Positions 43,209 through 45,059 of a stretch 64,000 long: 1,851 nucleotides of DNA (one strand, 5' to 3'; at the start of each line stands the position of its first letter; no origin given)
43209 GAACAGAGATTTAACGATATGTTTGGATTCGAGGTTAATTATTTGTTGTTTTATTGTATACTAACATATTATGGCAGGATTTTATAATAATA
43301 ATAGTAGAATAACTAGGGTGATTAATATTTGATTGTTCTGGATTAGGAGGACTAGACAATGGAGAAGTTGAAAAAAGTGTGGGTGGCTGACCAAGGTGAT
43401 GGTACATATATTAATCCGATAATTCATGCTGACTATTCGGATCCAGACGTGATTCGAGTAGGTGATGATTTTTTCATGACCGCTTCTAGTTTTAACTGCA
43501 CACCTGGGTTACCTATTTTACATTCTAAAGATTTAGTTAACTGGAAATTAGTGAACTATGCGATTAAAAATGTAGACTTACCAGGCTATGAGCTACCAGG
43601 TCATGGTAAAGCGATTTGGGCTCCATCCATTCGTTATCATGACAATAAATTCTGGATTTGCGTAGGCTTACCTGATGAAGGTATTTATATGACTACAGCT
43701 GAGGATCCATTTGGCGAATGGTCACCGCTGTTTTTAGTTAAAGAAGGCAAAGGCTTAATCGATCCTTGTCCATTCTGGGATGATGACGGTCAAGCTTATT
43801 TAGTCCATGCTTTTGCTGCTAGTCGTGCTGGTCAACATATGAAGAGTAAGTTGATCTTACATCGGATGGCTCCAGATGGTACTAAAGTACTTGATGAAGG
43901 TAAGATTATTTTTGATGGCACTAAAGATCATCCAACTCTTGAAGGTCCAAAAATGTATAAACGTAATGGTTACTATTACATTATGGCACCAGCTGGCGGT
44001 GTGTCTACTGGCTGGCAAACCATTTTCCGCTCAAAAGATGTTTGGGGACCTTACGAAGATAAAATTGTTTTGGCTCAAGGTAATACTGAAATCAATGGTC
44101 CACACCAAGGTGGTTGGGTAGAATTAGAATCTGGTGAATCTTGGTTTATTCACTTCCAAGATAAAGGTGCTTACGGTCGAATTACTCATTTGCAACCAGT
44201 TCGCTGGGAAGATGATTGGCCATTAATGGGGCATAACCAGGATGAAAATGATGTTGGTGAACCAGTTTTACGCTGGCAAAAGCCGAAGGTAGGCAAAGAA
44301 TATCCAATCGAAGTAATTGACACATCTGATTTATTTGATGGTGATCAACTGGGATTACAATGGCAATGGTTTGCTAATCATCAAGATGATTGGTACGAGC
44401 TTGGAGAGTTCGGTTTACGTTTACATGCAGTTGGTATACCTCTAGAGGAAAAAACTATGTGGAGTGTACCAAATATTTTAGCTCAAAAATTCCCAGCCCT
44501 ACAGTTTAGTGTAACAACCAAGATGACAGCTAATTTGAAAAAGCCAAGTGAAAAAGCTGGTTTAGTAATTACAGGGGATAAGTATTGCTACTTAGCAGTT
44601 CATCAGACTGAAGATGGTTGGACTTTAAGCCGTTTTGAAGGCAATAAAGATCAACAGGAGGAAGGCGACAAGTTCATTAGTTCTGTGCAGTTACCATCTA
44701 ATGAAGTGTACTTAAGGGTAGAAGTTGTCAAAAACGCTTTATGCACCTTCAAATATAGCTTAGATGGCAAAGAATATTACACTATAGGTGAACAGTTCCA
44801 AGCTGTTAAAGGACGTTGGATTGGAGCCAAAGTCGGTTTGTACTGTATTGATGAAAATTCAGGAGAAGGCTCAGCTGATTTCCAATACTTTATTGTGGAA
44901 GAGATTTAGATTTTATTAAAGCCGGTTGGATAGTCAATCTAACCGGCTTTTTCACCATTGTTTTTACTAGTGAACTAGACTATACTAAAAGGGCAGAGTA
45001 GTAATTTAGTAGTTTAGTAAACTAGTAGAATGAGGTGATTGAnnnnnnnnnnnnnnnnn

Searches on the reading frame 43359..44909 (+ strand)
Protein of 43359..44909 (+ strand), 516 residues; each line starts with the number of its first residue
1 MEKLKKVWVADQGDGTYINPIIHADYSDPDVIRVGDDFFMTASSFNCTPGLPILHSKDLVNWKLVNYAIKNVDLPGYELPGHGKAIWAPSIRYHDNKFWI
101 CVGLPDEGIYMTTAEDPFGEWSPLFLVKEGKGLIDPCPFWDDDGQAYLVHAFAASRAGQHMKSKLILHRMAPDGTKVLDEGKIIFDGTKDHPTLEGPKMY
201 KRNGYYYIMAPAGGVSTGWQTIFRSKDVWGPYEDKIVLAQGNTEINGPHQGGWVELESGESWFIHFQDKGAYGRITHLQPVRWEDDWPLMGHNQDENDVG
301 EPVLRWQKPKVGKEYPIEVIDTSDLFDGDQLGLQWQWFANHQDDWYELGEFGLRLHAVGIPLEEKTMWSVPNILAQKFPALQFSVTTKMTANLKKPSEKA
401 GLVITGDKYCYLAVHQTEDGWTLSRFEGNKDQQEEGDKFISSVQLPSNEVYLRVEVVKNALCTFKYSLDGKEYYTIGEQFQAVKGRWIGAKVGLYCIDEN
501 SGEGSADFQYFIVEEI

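Call 3: search_protein_families(library=pfam, proteins=[window:43359-44909:+])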
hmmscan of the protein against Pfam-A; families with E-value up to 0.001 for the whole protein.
window:43359-44909:+ (516 aa): 3 families
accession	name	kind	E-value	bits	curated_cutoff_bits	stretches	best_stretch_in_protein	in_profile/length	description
PF04616.20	Glyco_hydro_43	-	3.1e-68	230.7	32.2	1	18-288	2-288/288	Glycosyl hydrolases family 43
PF17851.8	GH43_C2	-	1.5e-38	133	22.7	1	323-513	1-202/203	Beta xylosidase C-terminal Concanavalin A-like domain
PF07081.18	DUF1349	-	0.00023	21.3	32.4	1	380-514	47-177/179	Protein of unknown function (DUF1349)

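Call 4: search_protein_families(library=ncbifam, proteins=[window:43359-44909:+])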
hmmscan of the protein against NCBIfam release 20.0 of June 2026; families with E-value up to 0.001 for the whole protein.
window:43359-44909:+ (516 aa): 1 family
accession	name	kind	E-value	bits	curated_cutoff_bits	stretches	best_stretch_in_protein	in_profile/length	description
NF053747.1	NdoAlphArabAbnA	equivalog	8.6e-11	41.7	480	1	27-236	32-247/310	arabinan endo-1,5-alpha-L-arabinosidase AbnA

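Call 83: search_solved_structures(query=window:43359-44909:+, max_evalue=1e-30)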
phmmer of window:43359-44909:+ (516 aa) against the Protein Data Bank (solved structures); distinct sequences matched with E-value up to 1e-30: 22.
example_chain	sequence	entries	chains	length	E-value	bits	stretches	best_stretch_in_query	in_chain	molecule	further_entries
6mly_A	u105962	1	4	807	9.4e-46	159.7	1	18-515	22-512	Bifunctional GH43-CE protein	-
1yrz_A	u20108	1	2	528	2.8e-43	151.5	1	19-515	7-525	xylan beta-1,4-xylosidase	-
5joz_A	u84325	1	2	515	1.2e-41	146.1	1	16-426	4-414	Non-reducing end alpha-L-arabinofuranosidase BoGH43B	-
2exh_A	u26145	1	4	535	1.2e-40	142.9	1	19-515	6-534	beta-D-xylosidase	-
2exj_A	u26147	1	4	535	4.2e-40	141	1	19-515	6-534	beta-D-xylosidase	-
2exk_A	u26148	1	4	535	1.2e-39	139.5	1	19-515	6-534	beta-D-xylosidase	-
2exi_A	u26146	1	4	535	1.2e-39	139.5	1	19-515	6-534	beta-D-xylosidase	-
5z5d_A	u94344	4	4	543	3.2e-39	138.1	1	17-411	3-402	Beta-xylosidase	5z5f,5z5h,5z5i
5jow_A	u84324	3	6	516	6.9e-38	133.7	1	17-511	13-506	Non-reducing end alpha-L-arabinofuranosidase BoGH43A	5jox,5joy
1y7b_A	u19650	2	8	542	7.9e-38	133.5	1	19-233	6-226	Beta-xylosidase, family 43 glycosyl hydrolase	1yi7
7jvh_A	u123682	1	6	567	7.3e-37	130.3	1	17-471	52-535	Glycoside Hydrolase Family 43_12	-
3c2u_A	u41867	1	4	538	3.6e-35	124.7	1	19-265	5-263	Xylosidase/arabinosidase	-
7erl_A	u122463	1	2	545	1.5e-34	122.7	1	14-496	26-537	Beta-xylanase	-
6ife_A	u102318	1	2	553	2.8e-34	121.8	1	18-515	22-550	Beta-xylosidase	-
1yif_A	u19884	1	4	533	4.4e-34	121.1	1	18-514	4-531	BETA-1,4-XYLOSIDASE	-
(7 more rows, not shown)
